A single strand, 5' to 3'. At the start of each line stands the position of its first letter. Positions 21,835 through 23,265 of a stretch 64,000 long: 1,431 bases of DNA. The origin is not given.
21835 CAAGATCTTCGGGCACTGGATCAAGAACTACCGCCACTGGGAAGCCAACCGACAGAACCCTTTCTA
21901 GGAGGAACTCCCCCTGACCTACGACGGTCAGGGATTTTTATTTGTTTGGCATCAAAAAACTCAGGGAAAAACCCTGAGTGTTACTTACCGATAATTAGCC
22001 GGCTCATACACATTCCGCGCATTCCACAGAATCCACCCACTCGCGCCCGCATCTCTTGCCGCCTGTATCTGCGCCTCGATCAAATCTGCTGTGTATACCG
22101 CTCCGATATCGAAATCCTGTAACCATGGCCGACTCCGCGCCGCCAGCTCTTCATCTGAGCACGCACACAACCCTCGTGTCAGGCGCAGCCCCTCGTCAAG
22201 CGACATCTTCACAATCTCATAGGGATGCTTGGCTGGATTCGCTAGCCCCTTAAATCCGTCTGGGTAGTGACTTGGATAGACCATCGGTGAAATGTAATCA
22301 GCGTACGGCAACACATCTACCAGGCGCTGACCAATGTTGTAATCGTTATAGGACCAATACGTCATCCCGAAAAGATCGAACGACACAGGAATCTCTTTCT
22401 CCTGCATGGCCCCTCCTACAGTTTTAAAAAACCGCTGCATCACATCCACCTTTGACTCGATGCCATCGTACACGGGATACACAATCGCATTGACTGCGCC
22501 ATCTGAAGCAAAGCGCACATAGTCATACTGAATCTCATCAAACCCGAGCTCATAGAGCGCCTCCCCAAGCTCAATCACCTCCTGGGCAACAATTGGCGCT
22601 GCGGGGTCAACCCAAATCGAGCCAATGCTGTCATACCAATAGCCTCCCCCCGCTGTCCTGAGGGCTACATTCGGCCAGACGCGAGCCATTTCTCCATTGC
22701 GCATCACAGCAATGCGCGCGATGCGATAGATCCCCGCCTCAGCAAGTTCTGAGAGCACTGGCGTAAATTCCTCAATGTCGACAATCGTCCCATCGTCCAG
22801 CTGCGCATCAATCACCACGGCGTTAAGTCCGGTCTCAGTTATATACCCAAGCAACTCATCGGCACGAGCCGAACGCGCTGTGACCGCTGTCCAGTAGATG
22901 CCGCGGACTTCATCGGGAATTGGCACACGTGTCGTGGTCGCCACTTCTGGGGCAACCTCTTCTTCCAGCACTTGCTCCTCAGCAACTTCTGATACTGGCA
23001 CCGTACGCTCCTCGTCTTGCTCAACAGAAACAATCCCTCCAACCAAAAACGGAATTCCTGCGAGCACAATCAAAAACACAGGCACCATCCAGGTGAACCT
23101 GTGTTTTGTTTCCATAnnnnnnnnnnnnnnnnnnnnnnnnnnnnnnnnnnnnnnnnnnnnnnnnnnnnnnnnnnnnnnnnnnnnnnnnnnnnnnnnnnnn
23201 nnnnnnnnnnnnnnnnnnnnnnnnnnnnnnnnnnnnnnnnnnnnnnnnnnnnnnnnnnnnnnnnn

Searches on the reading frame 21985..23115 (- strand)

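Call 27: search_protein_families(library=pfam, proteins=[window:21985-23115:-], max_evalue=0.0001)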
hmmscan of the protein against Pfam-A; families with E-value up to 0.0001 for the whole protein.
window:21985-23115:- (376 aa): 1 family
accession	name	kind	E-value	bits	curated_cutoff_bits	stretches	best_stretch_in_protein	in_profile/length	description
PF13200.12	DUF4015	-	1.1e-72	245.2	27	1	72-370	1-313/313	Putative glycosyl hydrolase domain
